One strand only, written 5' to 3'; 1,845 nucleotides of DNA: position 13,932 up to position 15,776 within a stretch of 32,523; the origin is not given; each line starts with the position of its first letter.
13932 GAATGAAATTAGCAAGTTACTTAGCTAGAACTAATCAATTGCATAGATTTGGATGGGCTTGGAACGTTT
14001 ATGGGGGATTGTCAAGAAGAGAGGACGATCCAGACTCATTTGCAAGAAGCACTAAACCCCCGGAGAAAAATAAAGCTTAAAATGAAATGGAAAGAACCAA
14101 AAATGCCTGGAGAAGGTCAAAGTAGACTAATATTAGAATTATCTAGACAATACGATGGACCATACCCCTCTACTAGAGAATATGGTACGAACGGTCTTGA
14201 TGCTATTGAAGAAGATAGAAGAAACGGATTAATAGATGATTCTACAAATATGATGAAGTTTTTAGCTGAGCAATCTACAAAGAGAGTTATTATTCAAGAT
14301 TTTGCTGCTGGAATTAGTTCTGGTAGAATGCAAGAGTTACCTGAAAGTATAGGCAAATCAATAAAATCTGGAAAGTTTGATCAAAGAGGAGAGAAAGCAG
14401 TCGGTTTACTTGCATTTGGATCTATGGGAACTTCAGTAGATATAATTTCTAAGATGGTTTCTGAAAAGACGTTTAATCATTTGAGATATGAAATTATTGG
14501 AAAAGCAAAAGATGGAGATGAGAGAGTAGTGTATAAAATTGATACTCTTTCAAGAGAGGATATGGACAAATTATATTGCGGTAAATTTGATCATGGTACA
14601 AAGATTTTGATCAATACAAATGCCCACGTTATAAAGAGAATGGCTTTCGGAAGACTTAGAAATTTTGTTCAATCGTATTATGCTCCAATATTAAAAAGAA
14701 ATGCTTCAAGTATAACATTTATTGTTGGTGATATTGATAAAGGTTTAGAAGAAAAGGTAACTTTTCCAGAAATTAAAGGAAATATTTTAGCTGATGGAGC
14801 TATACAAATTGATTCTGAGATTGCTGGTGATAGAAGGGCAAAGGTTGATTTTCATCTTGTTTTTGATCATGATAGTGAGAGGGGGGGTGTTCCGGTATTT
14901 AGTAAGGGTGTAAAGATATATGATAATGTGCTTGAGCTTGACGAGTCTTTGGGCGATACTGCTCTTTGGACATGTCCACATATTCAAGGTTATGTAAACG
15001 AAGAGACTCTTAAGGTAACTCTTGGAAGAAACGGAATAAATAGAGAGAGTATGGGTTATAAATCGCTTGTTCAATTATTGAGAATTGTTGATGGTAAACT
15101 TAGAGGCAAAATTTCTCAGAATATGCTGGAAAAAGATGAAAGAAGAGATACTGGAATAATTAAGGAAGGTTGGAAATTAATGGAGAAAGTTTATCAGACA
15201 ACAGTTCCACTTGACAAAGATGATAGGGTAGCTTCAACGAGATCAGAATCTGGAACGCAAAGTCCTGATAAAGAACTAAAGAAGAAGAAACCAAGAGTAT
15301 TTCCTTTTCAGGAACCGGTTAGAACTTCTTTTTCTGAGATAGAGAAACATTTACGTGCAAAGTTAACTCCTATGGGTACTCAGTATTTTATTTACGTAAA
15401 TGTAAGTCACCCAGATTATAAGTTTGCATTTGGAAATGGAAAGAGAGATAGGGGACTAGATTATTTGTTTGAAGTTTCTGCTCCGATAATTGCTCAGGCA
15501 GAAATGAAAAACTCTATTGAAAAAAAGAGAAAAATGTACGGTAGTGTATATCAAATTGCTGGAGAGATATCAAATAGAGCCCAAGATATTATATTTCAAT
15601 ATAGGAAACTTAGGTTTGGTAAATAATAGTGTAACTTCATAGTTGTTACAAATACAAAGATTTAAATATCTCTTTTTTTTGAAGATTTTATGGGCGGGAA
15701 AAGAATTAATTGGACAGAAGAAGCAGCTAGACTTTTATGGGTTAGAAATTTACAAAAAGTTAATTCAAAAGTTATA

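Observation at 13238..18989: Orphan gene cluster built around a MutL/Top6B/MORC-like GHKL ATPase: candidate uncharacterised DNA-directed or defence-type system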

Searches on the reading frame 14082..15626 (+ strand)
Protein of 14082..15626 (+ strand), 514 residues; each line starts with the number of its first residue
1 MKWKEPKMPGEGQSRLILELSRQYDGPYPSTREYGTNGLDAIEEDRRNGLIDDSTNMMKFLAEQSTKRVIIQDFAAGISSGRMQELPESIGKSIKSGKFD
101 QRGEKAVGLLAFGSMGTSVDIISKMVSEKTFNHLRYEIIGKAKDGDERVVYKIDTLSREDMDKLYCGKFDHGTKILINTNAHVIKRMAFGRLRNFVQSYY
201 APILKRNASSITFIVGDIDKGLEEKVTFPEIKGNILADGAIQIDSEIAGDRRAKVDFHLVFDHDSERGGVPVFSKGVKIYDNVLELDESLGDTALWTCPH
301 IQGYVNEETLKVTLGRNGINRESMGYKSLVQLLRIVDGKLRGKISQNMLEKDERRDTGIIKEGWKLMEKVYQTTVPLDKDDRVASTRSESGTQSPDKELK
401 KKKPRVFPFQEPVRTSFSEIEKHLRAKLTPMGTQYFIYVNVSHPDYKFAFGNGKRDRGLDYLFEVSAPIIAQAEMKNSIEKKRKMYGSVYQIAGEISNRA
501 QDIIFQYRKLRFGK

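Call 3: search_protein_families(library=pfam, proteins=[window:14082-15626:+], max_evalue=1)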
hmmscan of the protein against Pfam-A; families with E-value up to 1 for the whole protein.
window:14082-15626:+ (514 aa): 1 family
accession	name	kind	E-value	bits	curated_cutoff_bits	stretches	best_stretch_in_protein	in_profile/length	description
PF13589.12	HATPase_c_3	-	0.00018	22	25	1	63-173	28-137/137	Histidine kinase-, DNA gyrase B-, and HSP90-like ATPase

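Call 4: search_protein_families(library=padloc, proteins=[window:14082-15626:+], max_evalue=1)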
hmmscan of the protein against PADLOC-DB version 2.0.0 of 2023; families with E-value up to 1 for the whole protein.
window:14082-15626:+ (514 aa): 0 families

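Call 5: search_protein_families(library=ncbifam, proteins=[window:14082-15626:+], max_evalue=1)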
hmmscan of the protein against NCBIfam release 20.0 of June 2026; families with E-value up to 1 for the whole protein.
window:14082-15626:+ (514 aa): 0 families

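Call 9: find_homologous_proteins(query=window:14082-15626:+, max_evalue=0.001)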
Query window:14082-15626:+ (514 aa): 7 proteins with E <= 0.001 among 8000 candidates.
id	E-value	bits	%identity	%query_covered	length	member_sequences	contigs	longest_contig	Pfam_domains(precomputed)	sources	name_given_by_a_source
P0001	0.0e+0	1153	100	100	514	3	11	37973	-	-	-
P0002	3.6e-88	315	37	99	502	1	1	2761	PF13589.13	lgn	-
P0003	1.1e-84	303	37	98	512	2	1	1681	PF13589.13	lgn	-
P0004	9.9e-74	267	34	99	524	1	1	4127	PF13589.13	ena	-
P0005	1.5e-70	257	32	98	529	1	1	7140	PF13589.13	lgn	-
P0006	1.7e-70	256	39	73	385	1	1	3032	PF13589.13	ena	-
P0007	1.5e-59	220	30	98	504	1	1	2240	PF02518.32,PF13589.13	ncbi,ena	-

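Call 11: find_encoding_contigs(protein=P0005, flank=10000)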
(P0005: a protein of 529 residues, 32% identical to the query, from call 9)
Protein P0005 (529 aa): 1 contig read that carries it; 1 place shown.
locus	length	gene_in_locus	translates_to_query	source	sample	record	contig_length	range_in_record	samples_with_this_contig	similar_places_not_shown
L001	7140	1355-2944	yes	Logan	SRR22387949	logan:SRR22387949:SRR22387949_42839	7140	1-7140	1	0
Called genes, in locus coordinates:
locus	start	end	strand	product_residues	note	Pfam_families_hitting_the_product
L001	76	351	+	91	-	-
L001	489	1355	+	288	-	-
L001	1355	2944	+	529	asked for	PF13589:HATPase_c_3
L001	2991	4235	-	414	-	-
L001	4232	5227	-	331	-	-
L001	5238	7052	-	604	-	PF12728:HTH_17 (faint)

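Call 12: find_encoding_contigs(protein=P0004, flank=10000)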
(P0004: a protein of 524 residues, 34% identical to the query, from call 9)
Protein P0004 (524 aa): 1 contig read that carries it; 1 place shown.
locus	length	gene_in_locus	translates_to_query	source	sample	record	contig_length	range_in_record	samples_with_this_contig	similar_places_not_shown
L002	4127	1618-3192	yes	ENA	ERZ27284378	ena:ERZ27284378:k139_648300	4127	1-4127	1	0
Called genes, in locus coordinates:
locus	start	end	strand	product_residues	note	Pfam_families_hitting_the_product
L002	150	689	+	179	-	PF01871:AMMECR1 (weak)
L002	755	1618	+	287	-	-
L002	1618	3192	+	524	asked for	PF13589:HATPase_c_3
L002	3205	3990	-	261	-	PF08241:Methyltransf_11 (weak), PF08242:Methyltransf_12 (weak), PF13649:Methyltransf_25, PF13847:Methyltransf_31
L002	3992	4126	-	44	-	?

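Call 15: find_encoding_contigs(protein=P0001, flank=10000, max_places=10)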
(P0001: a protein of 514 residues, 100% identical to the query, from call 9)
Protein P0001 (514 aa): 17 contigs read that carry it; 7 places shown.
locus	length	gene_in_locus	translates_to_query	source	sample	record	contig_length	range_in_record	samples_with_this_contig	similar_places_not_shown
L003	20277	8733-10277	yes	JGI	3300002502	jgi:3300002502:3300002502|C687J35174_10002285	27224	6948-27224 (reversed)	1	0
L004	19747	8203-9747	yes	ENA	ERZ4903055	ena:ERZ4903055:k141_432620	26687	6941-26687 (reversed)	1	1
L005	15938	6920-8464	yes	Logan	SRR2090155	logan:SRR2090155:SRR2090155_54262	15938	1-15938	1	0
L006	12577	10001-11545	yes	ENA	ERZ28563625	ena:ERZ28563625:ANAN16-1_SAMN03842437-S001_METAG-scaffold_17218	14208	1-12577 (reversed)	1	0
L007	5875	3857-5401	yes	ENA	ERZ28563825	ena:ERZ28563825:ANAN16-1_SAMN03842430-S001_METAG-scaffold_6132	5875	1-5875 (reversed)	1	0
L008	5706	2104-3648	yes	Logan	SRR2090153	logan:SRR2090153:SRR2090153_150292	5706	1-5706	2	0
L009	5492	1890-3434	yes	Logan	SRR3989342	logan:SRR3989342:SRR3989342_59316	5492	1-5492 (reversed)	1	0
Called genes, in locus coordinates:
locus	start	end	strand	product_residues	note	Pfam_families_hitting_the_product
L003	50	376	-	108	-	PF02452:PemK_toxin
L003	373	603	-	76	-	-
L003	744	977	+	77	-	-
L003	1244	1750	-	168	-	-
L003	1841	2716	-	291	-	PF13936:HTH_38 (weak)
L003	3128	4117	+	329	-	PF01761:DHQ_synthase, PF24621:DHQS_C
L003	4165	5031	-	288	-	-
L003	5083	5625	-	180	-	PF01988:VIT1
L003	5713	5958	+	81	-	-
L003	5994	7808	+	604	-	PF01909:NTP_transf_2 (weak)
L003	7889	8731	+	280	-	-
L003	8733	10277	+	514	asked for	-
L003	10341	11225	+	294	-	-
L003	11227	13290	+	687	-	-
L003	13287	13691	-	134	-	-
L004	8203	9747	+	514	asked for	-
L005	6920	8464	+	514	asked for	-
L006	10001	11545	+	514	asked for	-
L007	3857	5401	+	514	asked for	-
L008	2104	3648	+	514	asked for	-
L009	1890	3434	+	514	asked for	-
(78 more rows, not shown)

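Call 16: find_encoding_contigs(protein=P0007, flank=10000)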
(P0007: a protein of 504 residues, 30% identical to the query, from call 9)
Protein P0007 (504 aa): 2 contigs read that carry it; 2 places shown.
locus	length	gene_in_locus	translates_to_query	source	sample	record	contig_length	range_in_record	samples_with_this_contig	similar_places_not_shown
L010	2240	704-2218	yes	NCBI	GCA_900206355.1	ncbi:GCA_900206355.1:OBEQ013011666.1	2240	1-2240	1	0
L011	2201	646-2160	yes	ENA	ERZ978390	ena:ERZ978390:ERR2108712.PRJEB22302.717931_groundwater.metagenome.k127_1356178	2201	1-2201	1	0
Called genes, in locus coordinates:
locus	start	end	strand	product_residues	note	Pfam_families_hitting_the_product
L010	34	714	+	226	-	-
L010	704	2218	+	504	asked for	PF02518:HATPase_c (faint), PF13589:HATPase_c_3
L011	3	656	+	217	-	?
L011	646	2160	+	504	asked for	PF02518:HATPase_c (faint), PF13589:HATPase_c_3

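Call 17: find_encoding_contigs(protein=P0002, flank=10000)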
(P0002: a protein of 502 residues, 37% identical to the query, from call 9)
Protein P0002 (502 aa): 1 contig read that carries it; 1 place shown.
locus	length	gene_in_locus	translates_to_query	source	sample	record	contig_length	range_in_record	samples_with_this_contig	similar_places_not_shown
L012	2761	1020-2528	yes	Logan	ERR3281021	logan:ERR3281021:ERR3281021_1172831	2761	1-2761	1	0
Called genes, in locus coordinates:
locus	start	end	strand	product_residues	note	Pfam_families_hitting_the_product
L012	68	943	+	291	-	-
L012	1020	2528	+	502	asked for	PF13589:HATPase_c_3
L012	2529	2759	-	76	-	?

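Call 18: find_encoding_contigs(protein=P0006, flank=10000)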
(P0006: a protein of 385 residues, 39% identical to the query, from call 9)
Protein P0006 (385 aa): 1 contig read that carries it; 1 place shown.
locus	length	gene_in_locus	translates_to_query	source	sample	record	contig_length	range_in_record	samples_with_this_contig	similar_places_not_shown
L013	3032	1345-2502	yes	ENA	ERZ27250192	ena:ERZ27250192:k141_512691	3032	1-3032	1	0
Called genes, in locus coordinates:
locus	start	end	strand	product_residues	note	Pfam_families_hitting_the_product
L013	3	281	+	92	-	?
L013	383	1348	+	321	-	-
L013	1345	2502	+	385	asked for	PF13589:HATPase_c_3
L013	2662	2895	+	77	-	-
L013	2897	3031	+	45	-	?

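Call 21: search_solved_structures(query=A1, max_evalue=10, show_alignments=2)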
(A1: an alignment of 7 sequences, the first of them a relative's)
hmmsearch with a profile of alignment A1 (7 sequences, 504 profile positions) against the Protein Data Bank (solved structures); distinct sequences matched with E-value up to 10: 118 (the best 60 are shown).
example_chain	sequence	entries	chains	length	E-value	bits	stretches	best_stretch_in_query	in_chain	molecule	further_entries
2yga_A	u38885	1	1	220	6.1e-05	25.2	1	6-127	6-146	ATP-DEPENDENT MOLECULAR CHAPERONE HSP82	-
2ygf_A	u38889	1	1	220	0.00027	23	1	6-127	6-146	ATP-DEPENDENT MOLECULAR CHAPERONE HSP82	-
2wep_A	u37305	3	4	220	0.00027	23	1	6-127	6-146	ATP-DEPENDENT MOLECULAR CHAPERONE HSP82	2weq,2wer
1amw_A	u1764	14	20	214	0.00031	22.8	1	6-127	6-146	HEAT SHOCK PROTEIN 90 | HEAT SHOCK PROTEIN HSP82 | ATP-DEPENDENT MOLECULAR CHAPERONE HSP82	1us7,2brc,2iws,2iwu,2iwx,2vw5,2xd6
2bre_A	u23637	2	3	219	0.00033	22.8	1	6-127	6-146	ATP-DEPENDENT MOLECULAR CHAPERONE HSP82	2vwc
1ah6_A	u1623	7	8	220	0.00033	22.7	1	6-127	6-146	HEAT SHOCK PROTEIN 90 | ATP-DEPENDENT MOLECULAR CHAPERONE HSP82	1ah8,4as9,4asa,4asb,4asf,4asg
1bgq_A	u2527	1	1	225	0.00036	22.6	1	6-127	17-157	HEAT SHOCK PROTEIN 90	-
2cgf_A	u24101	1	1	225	0.00036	22.6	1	6-127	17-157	ATP-DEPENDENT MOLECULAR CHAPERONE HSP82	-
1a4h_A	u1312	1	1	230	0.00037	22.6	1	6-127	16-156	HEAT SHOCK PROTEIN 90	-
2yge_A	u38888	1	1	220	0.0004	22.5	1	6-127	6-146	ATP-DEPENDENT MOLECULAR CHAPERONE HSP82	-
1zw9_A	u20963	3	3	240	0.00042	22.4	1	6-127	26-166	HSP82 | ATP-dependent molecular chaperone HSP82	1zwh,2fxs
1am1_A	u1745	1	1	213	0.00048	22.2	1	16-127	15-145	HEAT SHOCK PROTEIN 90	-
7u4c_A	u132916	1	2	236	0.00051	22.1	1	14-91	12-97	Chaperone protein HtpG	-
8yjg_A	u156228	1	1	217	0.00092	21.3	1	14-127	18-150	ATP-dependent molecular chaperone HSC82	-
2ior_A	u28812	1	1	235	0.00097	21.2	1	13-90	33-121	Chaperone protein htpG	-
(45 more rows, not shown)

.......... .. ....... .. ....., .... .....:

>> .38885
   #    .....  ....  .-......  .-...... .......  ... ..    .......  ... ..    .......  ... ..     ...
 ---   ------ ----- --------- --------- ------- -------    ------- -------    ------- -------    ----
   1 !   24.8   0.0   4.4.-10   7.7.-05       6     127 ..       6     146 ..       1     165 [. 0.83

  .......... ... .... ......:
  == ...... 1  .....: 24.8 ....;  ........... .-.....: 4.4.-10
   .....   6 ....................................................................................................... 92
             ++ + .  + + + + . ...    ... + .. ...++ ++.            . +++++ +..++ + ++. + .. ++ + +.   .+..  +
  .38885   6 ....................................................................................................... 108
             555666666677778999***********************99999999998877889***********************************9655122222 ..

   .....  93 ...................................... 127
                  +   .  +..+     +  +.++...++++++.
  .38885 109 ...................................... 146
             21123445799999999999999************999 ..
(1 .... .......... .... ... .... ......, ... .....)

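Call 23: find_related_loci(query=A1, collection=genome_contigs, flank=10000)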
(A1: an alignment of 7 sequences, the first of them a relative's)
Query A1 (514 aa) in genome_contigs; peptide patterns used: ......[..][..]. (x = any residue, [..] = any of these).
28 stretches matched a pattern; 4 encode a relative of the query (tblastn E <= 1e-3); 4 distinct loci.
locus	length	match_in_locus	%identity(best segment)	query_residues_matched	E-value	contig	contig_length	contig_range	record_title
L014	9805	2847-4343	31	8-503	3e-70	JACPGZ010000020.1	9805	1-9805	MAG: Candidatus Pacearchaeota archaeon isolate NC_groundwater_401_Ag_B-0.1um_33_12 GD18-4_B1_scaffold_424851, whole geno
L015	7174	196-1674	31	11-506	1e-56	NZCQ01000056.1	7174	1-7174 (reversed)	MAG: Candidatus Pacearchaeota archaeon isolate ARS1180 MHASMcontig_667392, whole genome shotgun sequence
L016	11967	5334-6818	30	11-506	2e-56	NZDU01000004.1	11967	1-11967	MAG: Candidatus Pacearchaeota archaeon isolate ARS103 32245, whole genome shotgun sequence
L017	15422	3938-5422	30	11-506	1e-56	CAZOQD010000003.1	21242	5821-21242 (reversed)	MAG TPA_asm: Candidatus Woesearchaeota archaeon isolate binchicken_co48_336 genome assembly, contig: NODE_3870_length_21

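Call 24: find_related_loci(query=A1, collection=viral_contigs, flank=10000)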
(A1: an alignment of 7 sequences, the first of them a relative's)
Query A1 (514 aa) in viral_contigs; peptide patterns used: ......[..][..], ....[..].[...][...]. (x = any residue, [..] = any of these).
147 stretches matched a pattern; 5 encode a relative of the query (tblastn E <= 1e-3); 5 distinct loci.
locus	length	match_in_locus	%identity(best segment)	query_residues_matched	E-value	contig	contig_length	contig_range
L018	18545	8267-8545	30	11-108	5e-6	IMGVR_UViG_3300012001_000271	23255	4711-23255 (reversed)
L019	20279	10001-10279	30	11-108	5e-6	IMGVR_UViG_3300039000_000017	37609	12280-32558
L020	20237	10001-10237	33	32-114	2e-5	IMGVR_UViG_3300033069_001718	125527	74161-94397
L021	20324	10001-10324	25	11-123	7e-5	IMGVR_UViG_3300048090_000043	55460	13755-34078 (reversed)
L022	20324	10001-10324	25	11-123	7e-5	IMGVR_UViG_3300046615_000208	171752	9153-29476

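Call 44: search_protein_families(library=pfam, proteins=[L001:2991-4235:-], max_evalue=0.1)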
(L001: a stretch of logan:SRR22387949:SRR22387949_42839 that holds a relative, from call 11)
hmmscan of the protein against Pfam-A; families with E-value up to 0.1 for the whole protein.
L001:2991-4235:- (414 aa): 1 family
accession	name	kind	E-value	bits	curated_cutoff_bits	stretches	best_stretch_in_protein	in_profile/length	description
PF20553.4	Methyltransf_35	-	0.0019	18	27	0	375-411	195-232/309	Putative O-methyltransferase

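Call 52: predict_structure(alignment_id=A1)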
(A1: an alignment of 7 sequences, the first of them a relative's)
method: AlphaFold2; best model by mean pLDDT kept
length: 514 residues; sequences in the alignment: 7
mean_pLDDT: 79.3   pTM: 0.68
mean pLDDT of the five models: 79.3, 76.6, 75.9, 72.1, 69.5
residues with pLDDT >= 90: 127; 70-90: 275; 50-70: 70; < 50: 42
segments of 3 or more residues with pLDDT < 50: 91-100, 313-317, 382-401
pLDDT, mean of each block of 10 residues (from residue 1): 73 65 71 80 82 81 91 87 75 40 53 66 85 86 67 90 83 87 88 92 76 92 92 87 55 78 87 86 89 89 84 52 79 88 88 88 91 80 41 39 74 86 86 83 89 85 92 88 80 91 92 72
secondary structure, 60 per line:
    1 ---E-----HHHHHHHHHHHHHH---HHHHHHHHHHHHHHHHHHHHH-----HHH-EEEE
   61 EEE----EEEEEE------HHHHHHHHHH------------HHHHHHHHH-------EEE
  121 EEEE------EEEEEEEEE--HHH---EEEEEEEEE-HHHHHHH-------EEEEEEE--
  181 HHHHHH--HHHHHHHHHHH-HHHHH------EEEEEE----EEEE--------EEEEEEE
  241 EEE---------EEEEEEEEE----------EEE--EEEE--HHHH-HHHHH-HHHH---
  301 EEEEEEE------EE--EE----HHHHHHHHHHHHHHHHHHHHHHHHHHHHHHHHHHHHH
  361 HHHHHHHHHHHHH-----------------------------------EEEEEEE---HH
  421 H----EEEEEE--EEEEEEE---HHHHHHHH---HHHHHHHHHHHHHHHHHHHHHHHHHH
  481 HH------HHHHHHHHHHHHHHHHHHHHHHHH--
elements in order: H10-23 H27-47 E57-63 E68-73 H80-89 H102-110 E118-124 E131-139 E148-156 H158-164 E172-178 H181-186 H189-199 H201-205 E212-217 E222-225 E234-243 E253-261 E272-274 E277-280 H283-286 H288-292 H294-297 E301-307 H324-373 E409-415 E426-431 E434-440 H444-451 H455-482 H489-512

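Call 55: fold_search(model_id=the predicted structure, library=pdb)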
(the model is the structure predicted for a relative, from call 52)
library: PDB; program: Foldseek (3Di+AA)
matches with E <= 10: 1614; with E <= 0.001: 411
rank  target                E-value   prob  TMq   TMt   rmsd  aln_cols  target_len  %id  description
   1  7kw7_B                3.8e-16  1.00  0.43  0.36  19.6       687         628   13  Atomic cryoEM structure of Hsp90-Hsp70-Hop-GR (released 2021-12-08)
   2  7exp_A                1.9e-15  1.00  0.45  0.41  19.7       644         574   12  Crystal structure of zebrafish TRAP1 with AMPPNP and MitoQ (released 2022-01-05)
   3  4j0b_A                2.3e-15  1.00  0.46  0.40  21.2       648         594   12  Structure of mitochondrial Hsp90 (TRAP1) with ADP-BeF3 (released 2014-01-22)
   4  4ipe_A                2.7e-15  1.00  0.45  0.40  21.1       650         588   12  Crystal structure of mitochondrial Hsp90 (TRAP1) with AMPPNP (released 2014-01-22)
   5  6xlg_A                2.9e-15  1.00  0.45  0.39   7.6       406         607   12  Full-length Hsc82 in complex with two Aha1 CTD in the presence of ATPgammaS (released 2021-06-30)
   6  6d14_A                2.9e-15  1.00  0.45  0.41  20.2       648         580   11  Zebrafish TRAP1 bound to AMPPNP and calcium in the asymmetric closed state (released 2018-04-25)
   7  5tvw_A                3.2e-15  1.00  0.45  0.40  20.9       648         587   13  Crystal structure of mitochondrial Hsp90 (TRAP1) with ATP in absence of Mg, hemi-hydrolyzed (released 2018-03-14)
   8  5tth_A                4.8e-15  1.00  0.45  0.36  21.1       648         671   12  Heterodimeric SpyCatcher/SpyTag-fused zebrafish TRAP1 in ATP/ADP-hybrid state (released 2017-08-23)
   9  8h77_B                5.7e-15  1.00  0.43  0.37   8.8       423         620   13  Hsp90-AhR-p23-XAP2 complex (released 2023-01-04)
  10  8eob_A                8.6e-15  1.00  0.45  0.38  15.1       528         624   12  Cryo-EM structure of human HSP90B in the closed state (released 2023-01-25)
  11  4iyn_A                8.6e-15  1.00  0.45  0.39  20.1       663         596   11  Structure of mitochondrial Hsp90 (TRAP1) with ADP-ALF4- (released 2014-01-22)
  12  5tvu_A                1.1e-14  1.00  0.45  0.40  21.7       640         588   12  Crystal structure of mitochondrial Hsp90 (TRAP1) with ATP in absence of Mg (released 2018-03-14)
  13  7zub_A                1.4e-14  1.00  0.43  0.37  15.3       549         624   11  Cryo-EM structure of the indirubin-bound Hsp90-XAP2-AHR complex (released 2022-11-23)
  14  9a6t_B                1.4e-14  1.00  0.41  0.35   8.7       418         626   16  Integrative model of DNAK-HTPG by crosslinking MS and deep learning (released 2024-09-18)
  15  7l7i_A                1.8e-14  1.00  0.45  0.38  15.0       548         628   13  Cryo-EM structure of Hsp90:FKBP51:p23 closed-state complex (released 2021-08-25)
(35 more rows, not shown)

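Call 67: find_related_loci(query=A1, collection=metagenome_contigs, flank=10000)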
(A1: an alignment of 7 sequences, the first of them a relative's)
Query A1 (514 aa) in metagenome_contigs; peptide patterns used: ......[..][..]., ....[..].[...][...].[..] (x = any residue, [..] = any of these).
425 stretches matched a pattern; 15 encode a relative of the query (tblastn E <= 1e-3); 15 distinct loci.
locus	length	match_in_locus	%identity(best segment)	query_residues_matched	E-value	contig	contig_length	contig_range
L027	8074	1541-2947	34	27-503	8e-73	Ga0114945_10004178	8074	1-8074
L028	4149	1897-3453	32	1-506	9e-64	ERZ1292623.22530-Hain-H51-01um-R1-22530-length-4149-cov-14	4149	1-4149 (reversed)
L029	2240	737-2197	30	12-510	3e-65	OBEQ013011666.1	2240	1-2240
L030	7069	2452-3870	32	7-463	3e-59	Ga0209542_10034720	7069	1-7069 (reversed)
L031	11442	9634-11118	30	11-506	4e-56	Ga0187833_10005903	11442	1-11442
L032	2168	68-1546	31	11-506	2e-57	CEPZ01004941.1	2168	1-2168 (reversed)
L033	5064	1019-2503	30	11-506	5e-56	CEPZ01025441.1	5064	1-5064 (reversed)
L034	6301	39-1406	30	57-506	1e-49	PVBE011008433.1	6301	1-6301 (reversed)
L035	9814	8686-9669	33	7-330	8e-46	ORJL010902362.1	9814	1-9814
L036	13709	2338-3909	27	11-512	4e-42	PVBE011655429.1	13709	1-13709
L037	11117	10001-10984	33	7-330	8e-46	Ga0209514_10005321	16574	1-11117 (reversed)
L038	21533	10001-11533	30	7-505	2e-57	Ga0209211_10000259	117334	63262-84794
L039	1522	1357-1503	45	5-53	5e-8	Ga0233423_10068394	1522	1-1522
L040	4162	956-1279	26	11-123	8e-6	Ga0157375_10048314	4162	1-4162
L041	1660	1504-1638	45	7-53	2e-5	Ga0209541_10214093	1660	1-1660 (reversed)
